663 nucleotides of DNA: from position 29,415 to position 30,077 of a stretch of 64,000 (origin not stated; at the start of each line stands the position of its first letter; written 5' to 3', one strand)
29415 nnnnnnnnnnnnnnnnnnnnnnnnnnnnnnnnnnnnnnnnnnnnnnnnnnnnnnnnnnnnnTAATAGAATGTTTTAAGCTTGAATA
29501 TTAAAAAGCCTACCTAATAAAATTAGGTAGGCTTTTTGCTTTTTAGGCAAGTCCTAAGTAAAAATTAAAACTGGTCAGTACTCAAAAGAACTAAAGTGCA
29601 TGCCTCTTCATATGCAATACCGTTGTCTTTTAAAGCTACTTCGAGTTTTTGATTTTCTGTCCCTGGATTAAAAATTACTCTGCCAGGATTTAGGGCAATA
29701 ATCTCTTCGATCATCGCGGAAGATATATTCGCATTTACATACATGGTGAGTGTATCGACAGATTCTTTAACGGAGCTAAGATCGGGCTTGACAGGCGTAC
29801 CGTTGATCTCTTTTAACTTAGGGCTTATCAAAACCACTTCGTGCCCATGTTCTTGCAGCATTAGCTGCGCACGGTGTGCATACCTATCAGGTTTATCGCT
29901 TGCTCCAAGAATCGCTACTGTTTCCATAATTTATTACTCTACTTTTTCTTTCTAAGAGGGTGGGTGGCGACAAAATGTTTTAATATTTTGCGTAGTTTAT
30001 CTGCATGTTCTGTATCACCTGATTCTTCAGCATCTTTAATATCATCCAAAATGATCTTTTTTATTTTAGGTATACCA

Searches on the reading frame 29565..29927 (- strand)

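Call 57: search_protein_families(library=pfam, proteins=[window:29565-29927:-], max_evalue=0.001)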
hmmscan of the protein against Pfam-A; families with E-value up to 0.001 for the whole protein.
window:29565-29927:- (120 aa): 1 family
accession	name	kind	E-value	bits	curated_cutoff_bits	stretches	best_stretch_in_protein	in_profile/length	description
PF13380.12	CoA_binding_2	-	1e-26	94.1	22.8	1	3-114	2-114/116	CoA binding domain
